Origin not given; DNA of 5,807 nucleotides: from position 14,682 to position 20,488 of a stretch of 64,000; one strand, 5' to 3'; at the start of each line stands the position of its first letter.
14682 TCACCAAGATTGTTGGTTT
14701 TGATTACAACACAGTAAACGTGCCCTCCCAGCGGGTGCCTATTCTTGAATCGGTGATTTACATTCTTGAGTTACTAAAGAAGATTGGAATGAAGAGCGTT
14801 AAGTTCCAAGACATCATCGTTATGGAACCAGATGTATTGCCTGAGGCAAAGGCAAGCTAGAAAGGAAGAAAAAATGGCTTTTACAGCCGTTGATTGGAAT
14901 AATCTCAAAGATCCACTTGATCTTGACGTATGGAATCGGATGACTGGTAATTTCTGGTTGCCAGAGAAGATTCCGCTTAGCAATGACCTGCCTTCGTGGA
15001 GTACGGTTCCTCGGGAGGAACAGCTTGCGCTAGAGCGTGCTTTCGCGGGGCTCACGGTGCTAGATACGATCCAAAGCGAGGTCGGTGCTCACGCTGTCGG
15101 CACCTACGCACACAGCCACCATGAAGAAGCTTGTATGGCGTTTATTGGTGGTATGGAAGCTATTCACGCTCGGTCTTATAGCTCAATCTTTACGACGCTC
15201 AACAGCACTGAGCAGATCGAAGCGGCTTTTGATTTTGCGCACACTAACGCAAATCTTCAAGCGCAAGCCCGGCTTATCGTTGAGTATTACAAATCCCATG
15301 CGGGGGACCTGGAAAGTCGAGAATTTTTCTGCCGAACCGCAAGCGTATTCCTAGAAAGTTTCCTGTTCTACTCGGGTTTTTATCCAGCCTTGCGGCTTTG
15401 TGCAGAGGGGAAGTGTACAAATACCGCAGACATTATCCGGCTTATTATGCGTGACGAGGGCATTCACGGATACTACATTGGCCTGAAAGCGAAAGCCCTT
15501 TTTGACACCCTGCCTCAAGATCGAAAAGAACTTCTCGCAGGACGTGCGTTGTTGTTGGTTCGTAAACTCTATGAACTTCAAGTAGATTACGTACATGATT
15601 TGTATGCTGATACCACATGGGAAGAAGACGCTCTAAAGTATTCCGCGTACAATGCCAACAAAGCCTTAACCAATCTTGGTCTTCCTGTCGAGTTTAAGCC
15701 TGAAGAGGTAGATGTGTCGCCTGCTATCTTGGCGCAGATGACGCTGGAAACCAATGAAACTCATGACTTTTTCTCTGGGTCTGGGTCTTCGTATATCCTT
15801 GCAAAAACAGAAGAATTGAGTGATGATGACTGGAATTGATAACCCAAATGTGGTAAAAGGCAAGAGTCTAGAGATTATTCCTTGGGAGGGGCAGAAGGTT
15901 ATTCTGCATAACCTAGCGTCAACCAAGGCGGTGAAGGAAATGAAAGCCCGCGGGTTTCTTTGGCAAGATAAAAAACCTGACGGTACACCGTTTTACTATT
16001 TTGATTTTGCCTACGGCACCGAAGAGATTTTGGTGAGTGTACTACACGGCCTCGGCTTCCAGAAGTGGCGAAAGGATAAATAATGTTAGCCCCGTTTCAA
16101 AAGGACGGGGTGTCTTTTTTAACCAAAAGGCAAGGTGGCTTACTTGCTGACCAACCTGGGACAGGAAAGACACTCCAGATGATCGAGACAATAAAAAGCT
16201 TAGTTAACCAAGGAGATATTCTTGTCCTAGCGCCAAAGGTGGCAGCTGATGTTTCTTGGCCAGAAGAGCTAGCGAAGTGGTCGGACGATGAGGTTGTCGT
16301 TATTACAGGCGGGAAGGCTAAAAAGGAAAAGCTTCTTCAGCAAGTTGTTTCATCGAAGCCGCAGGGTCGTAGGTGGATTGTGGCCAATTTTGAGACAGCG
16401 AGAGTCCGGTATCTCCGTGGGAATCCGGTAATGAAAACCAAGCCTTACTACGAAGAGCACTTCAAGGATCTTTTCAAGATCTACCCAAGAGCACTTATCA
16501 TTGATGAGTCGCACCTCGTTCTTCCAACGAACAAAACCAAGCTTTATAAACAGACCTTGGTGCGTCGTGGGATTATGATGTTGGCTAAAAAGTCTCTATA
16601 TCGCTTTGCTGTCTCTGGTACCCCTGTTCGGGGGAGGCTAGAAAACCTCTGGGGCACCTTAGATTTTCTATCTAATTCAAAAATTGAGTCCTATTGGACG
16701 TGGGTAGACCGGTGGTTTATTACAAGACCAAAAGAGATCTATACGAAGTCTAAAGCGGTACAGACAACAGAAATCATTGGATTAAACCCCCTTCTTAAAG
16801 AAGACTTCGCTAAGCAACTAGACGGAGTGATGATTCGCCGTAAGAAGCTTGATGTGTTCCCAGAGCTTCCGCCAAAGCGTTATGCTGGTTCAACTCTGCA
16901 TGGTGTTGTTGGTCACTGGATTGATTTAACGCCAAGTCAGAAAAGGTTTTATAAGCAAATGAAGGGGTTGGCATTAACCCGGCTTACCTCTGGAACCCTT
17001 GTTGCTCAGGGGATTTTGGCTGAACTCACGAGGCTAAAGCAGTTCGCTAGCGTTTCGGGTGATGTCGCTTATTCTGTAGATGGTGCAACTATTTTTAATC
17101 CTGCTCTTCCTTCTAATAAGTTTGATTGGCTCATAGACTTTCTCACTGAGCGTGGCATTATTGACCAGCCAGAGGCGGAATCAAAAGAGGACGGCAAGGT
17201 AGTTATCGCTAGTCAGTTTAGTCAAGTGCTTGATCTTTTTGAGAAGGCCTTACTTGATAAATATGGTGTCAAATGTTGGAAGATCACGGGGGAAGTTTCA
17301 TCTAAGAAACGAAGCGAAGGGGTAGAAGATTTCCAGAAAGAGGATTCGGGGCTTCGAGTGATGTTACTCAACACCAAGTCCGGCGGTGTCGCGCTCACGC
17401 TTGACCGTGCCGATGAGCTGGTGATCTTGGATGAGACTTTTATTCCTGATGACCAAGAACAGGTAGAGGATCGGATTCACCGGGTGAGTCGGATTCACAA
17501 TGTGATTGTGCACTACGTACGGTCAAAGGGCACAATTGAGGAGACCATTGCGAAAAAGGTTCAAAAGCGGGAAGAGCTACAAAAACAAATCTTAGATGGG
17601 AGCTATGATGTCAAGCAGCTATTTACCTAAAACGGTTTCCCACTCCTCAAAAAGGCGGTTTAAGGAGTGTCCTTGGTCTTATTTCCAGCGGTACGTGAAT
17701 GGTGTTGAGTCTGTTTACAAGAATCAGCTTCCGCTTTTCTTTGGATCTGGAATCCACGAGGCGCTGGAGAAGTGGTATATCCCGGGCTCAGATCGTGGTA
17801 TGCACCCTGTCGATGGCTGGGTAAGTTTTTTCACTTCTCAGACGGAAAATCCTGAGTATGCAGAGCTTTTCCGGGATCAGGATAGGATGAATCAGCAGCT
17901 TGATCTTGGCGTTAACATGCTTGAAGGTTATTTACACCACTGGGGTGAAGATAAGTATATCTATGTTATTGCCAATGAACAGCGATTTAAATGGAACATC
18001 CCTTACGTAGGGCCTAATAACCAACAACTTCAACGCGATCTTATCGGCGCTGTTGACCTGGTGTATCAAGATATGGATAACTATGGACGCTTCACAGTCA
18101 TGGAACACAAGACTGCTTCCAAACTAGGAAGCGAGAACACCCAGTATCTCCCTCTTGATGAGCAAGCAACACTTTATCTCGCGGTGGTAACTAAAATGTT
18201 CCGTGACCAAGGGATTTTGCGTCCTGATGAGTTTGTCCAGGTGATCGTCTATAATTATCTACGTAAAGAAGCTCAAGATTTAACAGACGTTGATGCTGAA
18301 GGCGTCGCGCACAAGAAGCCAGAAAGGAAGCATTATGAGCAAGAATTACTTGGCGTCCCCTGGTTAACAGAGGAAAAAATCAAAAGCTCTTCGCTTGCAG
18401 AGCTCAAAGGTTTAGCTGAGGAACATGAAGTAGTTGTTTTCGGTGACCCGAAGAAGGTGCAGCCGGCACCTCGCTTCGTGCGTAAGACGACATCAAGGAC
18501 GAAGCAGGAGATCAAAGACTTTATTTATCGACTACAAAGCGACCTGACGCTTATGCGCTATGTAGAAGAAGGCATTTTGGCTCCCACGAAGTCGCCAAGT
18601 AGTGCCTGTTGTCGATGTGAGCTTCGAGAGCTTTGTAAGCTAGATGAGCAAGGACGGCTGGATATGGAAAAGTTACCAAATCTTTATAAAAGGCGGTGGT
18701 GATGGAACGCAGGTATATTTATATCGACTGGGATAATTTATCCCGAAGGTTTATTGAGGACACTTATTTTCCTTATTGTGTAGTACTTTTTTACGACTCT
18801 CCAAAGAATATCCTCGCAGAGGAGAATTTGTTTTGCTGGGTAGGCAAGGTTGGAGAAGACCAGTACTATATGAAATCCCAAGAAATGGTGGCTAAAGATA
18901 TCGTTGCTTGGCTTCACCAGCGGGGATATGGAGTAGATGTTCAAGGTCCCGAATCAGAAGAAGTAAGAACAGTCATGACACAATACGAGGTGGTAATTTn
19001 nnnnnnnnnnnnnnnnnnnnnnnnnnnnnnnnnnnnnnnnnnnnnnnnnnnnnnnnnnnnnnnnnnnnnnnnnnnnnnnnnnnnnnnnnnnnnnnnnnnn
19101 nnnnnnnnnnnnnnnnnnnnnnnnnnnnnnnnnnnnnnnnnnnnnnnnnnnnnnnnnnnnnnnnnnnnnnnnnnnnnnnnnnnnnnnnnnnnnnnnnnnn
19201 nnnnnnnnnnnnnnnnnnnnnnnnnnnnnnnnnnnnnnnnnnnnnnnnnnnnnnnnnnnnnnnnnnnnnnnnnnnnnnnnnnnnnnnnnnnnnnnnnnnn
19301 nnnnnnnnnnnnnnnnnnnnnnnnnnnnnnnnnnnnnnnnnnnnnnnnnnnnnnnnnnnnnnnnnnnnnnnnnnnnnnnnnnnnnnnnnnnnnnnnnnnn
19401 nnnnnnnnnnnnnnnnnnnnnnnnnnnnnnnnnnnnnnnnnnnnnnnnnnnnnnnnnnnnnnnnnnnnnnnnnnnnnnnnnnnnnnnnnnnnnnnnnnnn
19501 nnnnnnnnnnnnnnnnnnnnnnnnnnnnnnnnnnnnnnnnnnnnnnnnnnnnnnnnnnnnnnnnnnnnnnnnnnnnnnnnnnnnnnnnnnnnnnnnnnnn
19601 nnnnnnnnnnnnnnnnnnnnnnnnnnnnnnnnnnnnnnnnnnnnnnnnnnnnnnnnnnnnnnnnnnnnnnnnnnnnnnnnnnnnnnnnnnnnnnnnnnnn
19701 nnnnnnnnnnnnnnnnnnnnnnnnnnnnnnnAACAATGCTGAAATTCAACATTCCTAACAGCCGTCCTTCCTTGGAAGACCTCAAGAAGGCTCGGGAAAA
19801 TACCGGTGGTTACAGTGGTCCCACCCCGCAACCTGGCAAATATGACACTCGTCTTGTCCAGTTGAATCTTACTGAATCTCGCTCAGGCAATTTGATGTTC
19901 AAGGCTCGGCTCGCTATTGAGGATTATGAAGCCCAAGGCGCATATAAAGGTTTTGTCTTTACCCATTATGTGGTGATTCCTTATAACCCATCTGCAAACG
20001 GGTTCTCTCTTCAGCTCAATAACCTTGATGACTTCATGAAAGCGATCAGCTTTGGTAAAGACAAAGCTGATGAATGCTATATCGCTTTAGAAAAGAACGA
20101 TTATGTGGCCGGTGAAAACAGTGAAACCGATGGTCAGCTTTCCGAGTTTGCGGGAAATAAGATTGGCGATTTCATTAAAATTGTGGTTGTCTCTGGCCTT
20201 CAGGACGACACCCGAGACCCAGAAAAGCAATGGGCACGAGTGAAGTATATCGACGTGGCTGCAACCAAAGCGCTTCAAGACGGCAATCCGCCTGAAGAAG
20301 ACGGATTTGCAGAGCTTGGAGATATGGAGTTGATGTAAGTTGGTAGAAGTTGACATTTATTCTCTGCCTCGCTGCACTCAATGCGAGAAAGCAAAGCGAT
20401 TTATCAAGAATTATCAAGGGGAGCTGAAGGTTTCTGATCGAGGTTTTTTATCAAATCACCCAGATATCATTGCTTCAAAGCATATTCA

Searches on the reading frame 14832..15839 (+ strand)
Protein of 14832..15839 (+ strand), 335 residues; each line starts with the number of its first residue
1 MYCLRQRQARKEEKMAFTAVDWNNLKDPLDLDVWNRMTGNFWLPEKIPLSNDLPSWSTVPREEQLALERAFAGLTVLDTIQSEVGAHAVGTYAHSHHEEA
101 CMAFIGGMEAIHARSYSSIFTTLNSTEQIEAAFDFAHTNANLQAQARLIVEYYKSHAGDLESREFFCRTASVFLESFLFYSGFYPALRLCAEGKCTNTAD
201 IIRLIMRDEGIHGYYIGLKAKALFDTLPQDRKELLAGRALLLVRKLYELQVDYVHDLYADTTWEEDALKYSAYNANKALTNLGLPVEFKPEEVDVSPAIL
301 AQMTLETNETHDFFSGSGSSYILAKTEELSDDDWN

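Call 35: search_protein_families(library=phrogs, proteins=[window:14832-15839:+], max_evalue=0.001)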
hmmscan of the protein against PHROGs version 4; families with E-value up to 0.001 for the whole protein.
window:14832-15839:+ (335 aa): 6 families
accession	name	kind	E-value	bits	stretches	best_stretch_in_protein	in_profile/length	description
phrog_86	-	DNA, RNA and nucleotide metabolism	5.9e-70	237.4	1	18-335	67-399/504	ribonucleoside diphosphate reductase small subunit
phrog_24856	-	DNA, RNA and nucleotide metabolism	3.6e-55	187.8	1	17-206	5-195/195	ribonucleotide reductase class Ia beta subunit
phrog_9530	-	DNA, RNA and nucleotide metabolism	6.7e-18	66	1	18-112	8-102/108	ribonucleotide reductase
phrog_7909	-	DNA, RNA and nucleotide metabolism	4.3e-17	63.1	1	252-334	2-83/92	ribonucleoside-diphosphate reductase beta subunit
phrog_9465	-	DNA, RNA and nucleotide metabolism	6.5e-14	53.1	1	128-211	3-80/81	ribonucleoside diphosphate reductase small subunit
phrog_10582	-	DNA, RNA and nucleotide metabolism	2e-09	38.1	1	38-156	45-161/255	ribonucleotide reductase class Ia beta subunit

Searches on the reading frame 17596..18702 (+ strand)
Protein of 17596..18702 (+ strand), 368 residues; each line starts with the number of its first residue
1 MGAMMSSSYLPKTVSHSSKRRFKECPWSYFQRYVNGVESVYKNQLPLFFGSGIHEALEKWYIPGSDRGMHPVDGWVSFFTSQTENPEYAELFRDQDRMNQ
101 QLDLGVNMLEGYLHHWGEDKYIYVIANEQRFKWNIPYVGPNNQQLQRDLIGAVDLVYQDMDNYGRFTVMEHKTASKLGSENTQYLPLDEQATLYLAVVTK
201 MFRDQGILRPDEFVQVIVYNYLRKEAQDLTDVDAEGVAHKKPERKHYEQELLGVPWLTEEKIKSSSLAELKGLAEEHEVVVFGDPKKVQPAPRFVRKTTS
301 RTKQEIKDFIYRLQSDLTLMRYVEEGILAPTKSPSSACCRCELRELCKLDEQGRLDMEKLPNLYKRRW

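Call 35: search_protein_families(library=phrogs, proteins=[window:17596-18702:+], max_evalue=0.001)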
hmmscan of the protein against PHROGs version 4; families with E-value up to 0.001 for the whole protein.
window:17596-18702:+ (368 aa): 3 families
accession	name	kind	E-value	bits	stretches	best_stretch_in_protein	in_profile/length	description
phrog_1218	-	DNA, RNA and nucleotide metabolism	8.9e-70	236.7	1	13-358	9-340/364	exonuclease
phrog_69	-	DNA, RNA and nucleotide metabolism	2.8e-05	24.3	1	11-218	87-264/501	exonuclease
phrog_1706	-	DNA, RNA and nucleotide metabolism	0.00072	20.1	0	148-355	121-250/293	CRISPR/Cas system associated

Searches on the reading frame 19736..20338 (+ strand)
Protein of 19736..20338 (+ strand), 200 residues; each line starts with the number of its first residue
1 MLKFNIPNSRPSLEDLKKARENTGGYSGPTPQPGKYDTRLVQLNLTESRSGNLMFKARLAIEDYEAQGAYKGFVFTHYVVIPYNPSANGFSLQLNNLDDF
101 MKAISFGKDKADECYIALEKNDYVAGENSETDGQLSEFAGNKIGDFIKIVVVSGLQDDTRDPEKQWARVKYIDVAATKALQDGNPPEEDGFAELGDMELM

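Call 35: search_protein_families(library=phrogs, proteins=[window:19736-20338:+], max_evalue=0.001)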
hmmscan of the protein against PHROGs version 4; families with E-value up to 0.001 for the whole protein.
window:19736-20338:+ (200 aa): 2 families
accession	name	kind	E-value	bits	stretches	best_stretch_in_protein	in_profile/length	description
phrog_9460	-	other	7.4e-14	53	1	14-149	16-141/235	methyltransferase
phrog_7778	-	DNA, RNA and nucleotide metabolism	0.00013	22.7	1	14-105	21-105/162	single strand DNA binding protein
